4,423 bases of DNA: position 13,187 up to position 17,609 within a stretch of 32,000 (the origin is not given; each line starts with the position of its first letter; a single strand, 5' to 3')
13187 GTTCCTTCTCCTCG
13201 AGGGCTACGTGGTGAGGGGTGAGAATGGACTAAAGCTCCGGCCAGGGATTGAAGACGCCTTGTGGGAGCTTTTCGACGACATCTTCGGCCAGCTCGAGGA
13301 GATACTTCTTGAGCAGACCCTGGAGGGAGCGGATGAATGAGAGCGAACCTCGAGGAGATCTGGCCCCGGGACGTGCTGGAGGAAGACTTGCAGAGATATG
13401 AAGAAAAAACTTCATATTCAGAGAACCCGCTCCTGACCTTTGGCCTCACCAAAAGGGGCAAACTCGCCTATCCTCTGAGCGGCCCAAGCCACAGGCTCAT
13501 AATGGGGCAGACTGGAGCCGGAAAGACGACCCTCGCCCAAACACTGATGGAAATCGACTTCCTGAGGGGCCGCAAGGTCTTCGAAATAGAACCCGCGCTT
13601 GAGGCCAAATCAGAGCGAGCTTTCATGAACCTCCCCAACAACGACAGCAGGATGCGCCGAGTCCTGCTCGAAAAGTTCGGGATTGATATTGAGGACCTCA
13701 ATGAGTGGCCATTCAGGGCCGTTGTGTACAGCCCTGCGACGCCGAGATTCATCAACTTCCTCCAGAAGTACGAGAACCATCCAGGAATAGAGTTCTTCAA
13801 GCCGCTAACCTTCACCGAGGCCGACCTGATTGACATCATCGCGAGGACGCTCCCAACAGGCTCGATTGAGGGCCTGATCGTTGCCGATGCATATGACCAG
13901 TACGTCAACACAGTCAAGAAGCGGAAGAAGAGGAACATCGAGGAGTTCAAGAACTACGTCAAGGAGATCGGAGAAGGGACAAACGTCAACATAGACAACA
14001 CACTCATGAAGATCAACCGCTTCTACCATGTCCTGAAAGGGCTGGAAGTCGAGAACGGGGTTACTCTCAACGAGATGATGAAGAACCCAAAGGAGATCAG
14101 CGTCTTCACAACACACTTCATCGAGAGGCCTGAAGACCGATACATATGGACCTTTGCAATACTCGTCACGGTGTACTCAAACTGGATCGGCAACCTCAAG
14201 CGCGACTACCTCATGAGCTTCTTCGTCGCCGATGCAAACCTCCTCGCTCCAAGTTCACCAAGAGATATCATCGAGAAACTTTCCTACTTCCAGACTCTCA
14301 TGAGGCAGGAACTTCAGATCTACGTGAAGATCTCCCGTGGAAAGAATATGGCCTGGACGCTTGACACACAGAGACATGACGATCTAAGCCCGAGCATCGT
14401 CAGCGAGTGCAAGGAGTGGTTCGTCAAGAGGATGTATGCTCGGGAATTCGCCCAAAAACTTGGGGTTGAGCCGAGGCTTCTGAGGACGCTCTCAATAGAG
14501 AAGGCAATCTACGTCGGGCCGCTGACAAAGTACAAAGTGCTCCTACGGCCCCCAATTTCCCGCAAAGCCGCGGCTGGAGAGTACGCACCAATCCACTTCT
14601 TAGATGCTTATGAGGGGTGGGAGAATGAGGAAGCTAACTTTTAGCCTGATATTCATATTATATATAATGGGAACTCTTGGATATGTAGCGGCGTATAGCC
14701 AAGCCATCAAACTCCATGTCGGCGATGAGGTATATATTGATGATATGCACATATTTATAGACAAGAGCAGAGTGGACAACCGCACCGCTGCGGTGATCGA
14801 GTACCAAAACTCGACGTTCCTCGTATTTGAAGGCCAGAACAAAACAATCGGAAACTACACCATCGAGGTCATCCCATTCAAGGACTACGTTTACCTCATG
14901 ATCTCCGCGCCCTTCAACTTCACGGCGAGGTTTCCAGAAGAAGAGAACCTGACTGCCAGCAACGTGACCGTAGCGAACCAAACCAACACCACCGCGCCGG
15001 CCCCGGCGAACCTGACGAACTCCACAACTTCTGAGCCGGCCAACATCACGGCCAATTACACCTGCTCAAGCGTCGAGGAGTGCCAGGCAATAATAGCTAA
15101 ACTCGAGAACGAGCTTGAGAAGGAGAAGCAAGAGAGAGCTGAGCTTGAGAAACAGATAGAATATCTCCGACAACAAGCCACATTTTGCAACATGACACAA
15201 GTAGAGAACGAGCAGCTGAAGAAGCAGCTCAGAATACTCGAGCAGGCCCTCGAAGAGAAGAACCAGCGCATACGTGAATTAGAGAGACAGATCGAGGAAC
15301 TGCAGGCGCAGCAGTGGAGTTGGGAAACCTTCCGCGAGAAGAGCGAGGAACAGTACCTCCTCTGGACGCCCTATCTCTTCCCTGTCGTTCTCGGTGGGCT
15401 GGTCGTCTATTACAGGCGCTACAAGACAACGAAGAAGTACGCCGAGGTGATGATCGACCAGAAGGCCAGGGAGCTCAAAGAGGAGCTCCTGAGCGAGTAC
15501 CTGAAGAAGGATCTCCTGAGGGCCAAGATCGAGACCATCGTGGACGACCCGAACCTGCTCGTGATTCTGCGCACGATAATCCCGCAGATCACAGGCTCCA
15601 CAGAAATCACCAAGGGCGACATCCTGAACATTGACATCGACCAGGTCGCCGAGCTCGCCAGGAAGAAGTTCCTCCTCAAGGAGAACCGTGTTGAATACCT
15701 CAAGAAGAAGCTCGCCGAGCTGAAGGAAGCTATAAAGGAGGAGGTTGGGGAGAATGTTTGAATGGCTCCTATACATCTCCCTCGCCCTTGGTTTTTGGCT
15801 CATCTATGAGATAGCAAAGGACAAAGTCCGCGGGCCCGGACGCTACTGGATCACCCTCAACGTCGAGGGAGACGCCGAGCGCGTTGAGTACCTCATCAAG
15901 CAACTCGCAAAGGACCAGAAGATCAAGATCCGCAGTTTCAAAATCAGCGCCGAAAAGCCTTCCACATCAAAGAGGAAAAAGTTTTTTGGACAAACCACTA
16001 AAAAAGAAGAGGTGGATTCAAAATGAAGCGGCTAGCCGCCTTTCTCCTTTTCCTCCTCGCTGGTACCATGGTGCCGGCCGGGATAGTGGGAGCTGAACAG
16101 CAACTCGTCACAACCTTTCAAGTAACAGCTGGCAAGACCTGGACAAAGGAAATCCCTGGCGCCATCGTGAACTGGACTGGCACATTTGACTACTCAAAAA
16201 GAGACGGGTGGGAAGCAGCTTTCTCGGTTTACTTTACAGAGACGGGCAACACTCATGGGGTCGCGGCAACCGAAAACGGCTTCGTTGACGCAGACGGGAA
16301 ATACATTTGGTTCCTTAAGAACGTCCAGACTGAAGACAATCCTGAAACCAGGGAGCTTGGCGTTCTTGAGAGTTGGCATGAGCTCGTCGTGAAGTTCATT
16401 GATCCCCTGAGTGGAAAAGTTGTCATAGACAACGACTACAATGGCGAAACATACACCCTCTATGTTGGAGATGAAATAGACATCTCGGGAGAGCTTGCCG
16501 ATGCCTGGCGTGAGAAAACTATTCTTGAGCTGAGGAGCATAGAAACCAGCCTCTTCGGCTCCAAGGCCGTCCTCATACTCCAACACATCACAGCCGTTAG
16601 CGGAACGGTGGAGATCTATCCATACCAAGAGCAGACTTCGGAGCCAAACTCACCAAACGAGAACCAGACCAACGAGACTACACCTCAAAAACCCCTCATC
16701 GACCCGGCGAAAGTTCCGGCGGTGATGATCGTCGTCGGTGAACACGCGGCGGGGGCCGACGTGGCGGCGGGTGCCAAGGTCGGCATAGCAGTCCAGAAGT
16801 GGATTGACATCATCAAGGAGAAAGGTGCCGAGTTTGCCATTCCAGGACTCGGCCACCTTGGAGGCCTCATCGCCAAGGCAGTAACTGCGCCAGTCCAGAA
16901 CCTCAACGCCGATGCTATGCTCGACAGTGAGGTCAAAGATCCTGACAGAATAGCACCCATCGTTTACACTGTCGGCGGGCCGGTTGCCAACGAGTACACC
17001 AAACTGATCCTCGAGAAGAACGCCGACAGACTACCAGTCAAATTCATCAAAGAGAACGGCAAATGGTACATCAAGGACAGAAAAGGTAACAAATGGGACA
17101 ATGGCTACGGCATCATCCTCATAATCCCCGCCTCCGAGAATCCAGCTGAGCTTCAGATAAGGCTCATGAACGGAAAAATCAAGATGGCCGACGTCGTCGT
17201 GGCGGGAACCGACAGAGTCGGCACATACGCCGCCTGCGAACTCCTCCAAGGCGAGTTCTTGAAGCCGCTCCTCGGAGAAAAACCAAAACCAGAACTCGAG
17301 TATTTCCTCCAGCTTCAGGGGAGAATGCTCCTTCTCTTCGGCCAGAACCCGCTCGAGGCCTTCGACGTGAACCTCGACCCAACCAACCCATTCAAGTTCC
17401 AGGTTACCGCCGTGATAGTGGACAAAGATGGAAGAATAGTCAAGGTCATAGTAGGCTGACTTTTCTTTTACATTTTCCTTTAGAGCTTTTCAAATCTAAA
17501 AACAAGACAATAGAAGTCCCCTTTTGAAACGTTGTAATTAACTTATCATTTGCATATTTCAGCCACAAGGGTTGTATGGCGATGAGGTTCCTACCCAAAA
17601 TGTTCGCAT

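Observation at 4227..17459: Thirteen-kb translationally coupled envelope module (secreted proteins + S8 protease + about ten membrane proteins + wHTH + HerA/FtsK ATPase) with no recognisable capsid or conjugation genes: candidate undescribed cell-surface DNA-transfer or particle-forming apparatus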

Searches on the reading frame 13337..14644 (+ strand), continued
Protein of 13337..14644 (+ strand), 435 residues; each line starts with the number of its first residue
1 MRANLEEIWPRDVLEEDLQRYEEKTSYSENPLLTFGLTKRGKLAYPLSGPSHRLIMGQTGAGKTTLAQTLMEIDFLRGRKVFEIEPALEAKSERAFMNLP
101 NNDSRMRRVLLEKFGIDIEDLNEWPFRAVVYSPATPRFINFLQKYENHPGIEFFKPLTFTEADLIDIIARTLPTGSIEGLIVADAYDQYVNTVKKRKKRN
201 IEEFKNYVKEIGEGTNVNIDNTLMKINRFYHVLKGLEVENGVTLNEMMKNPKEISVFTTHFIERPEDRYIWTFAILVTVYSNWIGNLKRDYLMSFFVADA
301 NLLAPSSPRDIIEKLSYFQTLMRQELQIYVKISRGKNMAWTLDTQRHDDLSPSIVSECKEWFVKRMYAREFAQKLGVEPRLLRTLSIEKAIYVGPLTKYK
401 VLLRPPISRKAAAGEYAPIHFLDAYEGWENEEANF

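Call 44: search_dna_similar(query=window:13337-14644:+, collection=phages, mode=protein, max_evalue=1)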
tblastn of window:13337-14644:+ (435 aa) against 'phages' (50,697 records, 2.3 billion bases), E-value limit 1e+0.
Records with a match: 1; places in all: 1; records where one place covers at least 80% of the query: 0.
Best place of each record, by identity: <60% 1.
By first word of the organism name: Salmonella 1.
By host as written in the record: Homo sapiens 1.
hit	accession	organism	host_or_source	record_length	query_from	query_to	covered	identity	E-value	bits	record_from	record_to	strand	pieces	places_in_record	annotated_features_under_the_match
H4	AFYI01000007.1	Salmonella enterica subsp. enterica serovar Infantis str. ...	Homo sapiens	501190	22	90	16%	32.9%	4e-1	39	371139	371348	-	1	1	conjugative coupling factor TraD, PFGI-1 class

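Call 56: search_protein_representatives(alignment_id=A1)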
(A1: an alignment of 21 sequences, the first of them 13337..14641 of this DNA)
Query: 21 sequences, 424 profile positions. Proteins with E-value up to 0.001 (for the whole library): 45; up to 1e-10: 12; up to 1e-30: 8. The best 45 are listed.
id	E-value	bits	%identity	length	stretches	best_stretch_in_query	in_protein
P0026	1.7e-199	679.6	-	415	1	3-424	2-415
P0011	2.9e-188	642.6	-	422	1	5-422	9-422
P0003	1.9e-185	633.3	-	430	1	7-422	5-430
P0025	7.8e-154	529.1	-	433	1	6-424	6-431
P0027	1.5e-125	436.0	-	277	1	142-424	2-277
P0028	5.7e-102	358.3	-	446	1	7-415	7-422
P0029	5.1e-41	157.5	-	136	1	1-112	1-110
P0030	3.8e-33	131.5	-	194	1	68-140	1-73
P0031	4.8e-22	94.9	-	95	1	266-357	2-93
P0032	1.2e-18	83.8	-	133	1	130-253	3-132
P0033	2.9e-15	72.6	-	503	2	227-362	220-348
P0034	9.2e-11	57.8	-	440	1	27-402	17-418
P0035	1.7e-09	53.6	-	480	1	48-359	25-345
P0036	9.1e-09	51.2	-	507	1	40-345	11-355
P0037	4.1e-08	49.0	-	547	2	53-128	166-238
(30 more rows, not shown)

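Call 58: search_protein_families(library=pfam, alignment_id=A6, max_evalue=0.001)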
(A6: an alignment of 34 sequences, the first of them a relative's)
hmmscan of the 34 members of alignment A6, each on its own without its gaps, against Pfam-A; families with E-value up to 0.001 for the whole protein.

A. member 1, P0033 (503 aa): 2 families
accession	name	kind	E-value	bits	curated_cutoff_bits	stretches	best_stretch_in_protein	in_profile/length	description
PF05872.18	HerA_C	-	1.2e-05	24.6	22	0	298-375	280-362/502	Helicase HerA-like C-terminal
PF20720.3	nSTAND3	-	0.00098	19.3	27.2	0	20-53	21-54/155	Novel STAND NTPase 3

B. families by the number of members that match (of 34 scanned): 32 families (the first 25 are shown)
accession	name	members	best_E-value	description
PF01935.23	DUF87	22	5.5e-27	Helicase HerA, central domain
PF05872.18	HerA_C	11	4.9e-17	Helicase HerA-like C-terminal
PF10412.15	TrwB_AAD_bind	7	7e-10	Type IV secretion-system coupling protein DNA-binding domain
PF13401.12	AAA_22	7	2.5e-07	AAA domain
PF12846.13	AAA_10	4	7.7e-12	AAA-like domain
PF20720.3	nSTAND3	4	5.5e-05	Novel STAND NTPase 3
PF00004.35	AAA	3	1.6e-05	ATPase family associated with various cellular activities (AAA)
PF04851.21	ResIII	2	5.2e-06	Type III restriction enzyme, res subunit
PF01580.24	FtsK_SpoIIIE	2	6.7e-06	FtsK/SpoIIIE family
PF03288.22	Pox_D5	2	4e-05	Poxvirus D5 protein-like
PF12696.13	TraG-D_C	1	4.4e-09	TraM recognition site of TraD and TraG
PF05707.18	Zot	1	7.9e-07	Zonular occludens toxin (Zot)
PF12802.13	MarR_2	1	8.1e-07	MarR family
PF01637.24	ATPase_2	1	2.5e-05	ATPase domain predominantly from Archaea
PF24389.1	ORC-CDC6-like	1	7e-05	ORC-CDC6-like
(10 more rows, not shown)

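Call 112: search_protein_families(library=padloc, max_evalue=0.01, proteins=[window:13337-14644:+])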
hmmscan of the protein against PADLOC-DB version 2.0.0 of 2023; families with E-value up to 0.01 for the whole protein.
window:13337-14644:+ (435 aa): 5 families
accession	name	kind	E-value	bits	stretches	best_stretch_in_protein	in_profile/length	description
PDLC04140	mad8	-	2e-05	22.3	1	45-210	22-129/314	mads_8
PDLC01055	HerA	-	5.7e-05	20.1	0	246-389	377-505/532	Type III coevolved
PDLC05079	PDC-S73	-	0.0022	14.9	0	54-88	195-229/752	-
PDLC00511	JetC1|JetC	-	0.0094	11.9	0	53-94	42-81/1108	DUF3584 domain; MukB-like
PDLC02185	HerA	-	0.0099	12.6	0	334-367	482-515/585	-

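Call 113: search_protein_families(library=ncbifam, max_evalue=0.01, proteins=[window:13337-14644:+])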
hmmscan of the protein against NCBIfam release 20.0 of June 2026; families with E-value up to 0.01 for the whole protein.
window:13337-14644:+ (435 aa): 1 family
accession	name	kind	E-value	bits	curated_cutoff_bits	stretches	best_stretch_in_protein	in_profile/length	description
TIGR03743.1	SXT_TraD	subfamily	0.0048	15.4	366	1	50-86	175-211/636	conjugative transfer system coupling protein TraD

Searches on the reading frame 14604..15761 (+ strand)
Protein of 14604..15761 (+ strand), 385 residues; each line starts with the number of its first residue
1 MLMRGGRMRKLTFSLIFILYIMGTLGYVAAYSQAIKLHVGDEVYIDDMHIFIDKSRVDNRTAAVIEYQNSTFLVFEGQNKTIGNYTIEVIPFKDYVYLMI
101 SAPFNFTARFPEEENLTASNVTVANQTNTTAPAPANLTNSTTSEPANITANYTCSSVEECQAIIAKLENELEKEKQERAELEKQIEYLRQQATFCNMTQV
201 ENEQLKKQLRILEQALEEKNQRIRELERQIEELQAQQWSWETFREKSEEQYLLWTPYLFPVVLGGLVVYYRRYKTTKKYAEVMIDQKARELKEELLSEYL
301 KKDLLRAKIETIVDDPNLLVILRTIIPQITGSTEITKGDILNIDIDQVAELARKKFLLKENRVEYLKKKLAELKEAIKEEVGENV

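Call 6: search_protein_families(library=pfam, max_evalue=0.1, proteins=[window:14604-15761:+])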
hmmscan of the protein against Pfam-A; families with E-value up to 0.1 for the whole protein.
window:14604-15761:+ (385 aa): 6 families
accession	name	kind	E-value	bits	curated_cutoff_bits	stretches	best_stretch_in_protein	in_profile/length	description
PF13851.11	GAS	-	0.0026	17.6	32.3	1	157-238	49-130/200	Growth-arrest specific micro-tubule binding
PF13870.11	CCDC113_CCDC96_CC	-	0.0031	17.7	31.6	1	156-231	99-176/177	CCDC113/CCDC96, coiled-coil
PF08204.17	V-set_CD47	-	0.011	16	21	0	63-95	59-92/111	CD47 immunoglobulin-like domain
PF08013.17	GatZ_KbaZ-like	-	0.022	13.9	26.7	1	209-322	296-406/420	D-tagatose-1,6-bisphosphate aldolase subunit GatZ/KbaZ-like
PF18504.6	Csm1_N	-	0.03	15.1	26.3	1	211-250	31-70/70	Csm1 N-terminal domain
PF11180.13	DUF2968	-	0.056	13.4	27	0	161-237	105-178/180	Protein of unknown function (DUF2968)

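Call 21: search_protein_families(library=phrogs, max_evalue=0.01, proteins=[window:14604-15761:+])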
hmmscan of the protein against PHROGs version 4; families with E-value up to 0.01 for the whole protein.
window:14604-15761:+ (385 aa): 1 family
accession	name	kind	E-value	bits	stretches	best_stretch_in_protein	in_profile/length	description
phrog_21907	-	unknown function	0.0022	19.1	1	192-243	54-105/143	-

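Call 112: search_protein_families(library=padloc, max_evalue=0.01, proteins=[window:14625-15761:+])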
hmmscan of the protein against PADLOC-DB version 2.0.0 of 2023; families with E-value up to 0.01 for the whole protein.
window:14625-15761:+ (378 aa): 1 family
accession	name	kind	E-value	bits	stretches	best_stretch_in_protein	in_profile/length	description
PDLC03924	MkoC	-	6.7e-05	19.1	1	145-292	396-520/1136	-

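Call 113: search_protein_families(library=ncbifam, max_evalue=0.01, proteins=[window:14625-15761:+])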
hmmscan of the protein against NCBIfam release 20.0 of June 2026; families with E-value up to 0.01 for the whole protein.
window:14625-15761:+ (378 aa): 4 families
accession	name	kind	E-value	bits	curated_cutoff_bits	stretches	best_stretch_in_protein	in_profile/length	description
NF045487.1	ASRP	equivalog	0.00015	20.6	300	1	151-235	313-397/593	archaea-specific SMC-related protein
TIGR04211.1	SH3_and_anchor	equivalog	0.00035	20.2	65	1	151-230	69-148/198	TIGR04211 family SH3 domain-containing protein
NF038218.1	IcmG_DotF_IVB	equivalog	0.0025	17.5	200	1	101-227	69-186/266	type IVB secretion system protein IcmG/DotF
NF033885.1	conj_TraP_IncI1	equivalog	0.0036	17.1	135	0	126-233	37-140/217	conjugal transfer protein TraP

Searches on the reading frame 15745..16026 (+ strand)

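Call 6: search_protein_families(library=pfam, max_evalue=0.1, proteins=[window:15745-16026:+])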
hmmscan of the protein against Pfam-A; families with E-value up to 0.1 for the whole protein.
window:15745-16026:+ (93 aa): 1 family
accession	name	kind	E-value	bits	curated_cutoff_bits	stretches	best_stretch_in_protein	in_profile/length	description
PF13710.12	ACT_5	-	0.011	15.9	27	1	28-56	28-55/62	ACT domain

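Call 21: search_protein_families(library=phrogs, max_evalue=0.01, proteins=[window:15745-16026:+])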
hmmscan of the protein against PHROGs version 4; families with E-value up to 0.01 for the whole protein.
window:15745-16026:+ (93 aa): 0 families

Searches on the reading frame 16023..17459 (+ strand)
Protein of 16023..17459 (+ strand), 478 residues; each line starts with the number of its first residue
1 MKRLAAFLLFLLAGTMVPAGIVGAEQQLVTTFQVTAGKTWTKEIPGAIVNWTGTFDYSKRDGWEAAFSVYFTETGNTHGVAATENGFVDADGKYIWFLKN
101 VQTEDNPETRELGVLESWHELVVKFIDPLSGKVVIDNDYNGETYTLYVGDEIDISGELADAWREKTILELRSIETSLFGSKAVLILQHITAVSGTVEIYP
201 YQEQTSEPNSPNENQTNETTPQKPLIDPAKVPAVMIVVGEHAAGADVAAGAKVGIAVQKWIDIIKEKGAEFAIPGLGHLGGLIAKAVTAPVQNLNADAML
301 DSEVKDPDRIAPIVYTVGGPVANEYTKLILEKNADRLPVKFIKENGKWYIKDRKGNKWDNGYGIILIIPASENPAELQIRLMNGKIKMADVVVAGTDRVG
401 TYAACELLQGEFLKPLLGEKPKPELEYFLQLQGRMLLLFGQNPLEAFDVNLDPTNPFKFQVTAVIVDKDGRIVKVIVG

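Call 6: search_protein_families(library=pfam, max_evalue=0.1, proteins=[window:16023-17459:+])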
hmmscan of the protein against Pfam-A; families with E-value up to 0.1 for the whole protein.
window:16023-17459:+ (478 aa): 2 families
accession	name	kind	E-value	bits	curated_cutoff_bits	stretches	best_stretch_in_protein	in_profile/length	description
PF05124.17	S_layer_C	-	7.3e-09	35.9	23.9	1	298-408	97-173/177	S-layer like family, outer domain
PF24345.1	PH_24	-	0.096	12.8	27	0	189-236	36-82/144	EVH1 domain-like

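Call 21: search_protein_families(library=phrogs, max_evalue=0.01, proteins=[window:16023-17459:+])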
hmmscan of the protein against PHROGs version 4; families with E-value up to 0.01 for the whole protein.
window:16023-17459:+ (478 aa): 0 families

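Call 112: search_protein_families(library=padloc, max_evalue=0.01, proteins=[window:16023-17459:+])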
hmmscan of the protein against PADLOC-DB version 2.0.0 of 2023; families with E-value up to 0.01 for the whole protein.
window:16023-17459:+ (478 aa): 0 families

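Call 113: search_protein_families(library=ncbifam, max_evalue=0.01, proteins=[window:16023-17459:+])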
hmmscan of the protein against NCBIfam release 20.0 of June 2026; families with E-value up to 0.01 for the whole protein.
window:16023-17459:+ (478 aa): 1 family
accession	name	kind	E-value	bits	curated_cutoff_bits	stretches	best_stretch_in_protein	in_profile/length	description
TIGR01564.1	S_layer_MJ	subfamily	3.6e-07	29.2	25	1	285-408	484-567/571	S-layer protein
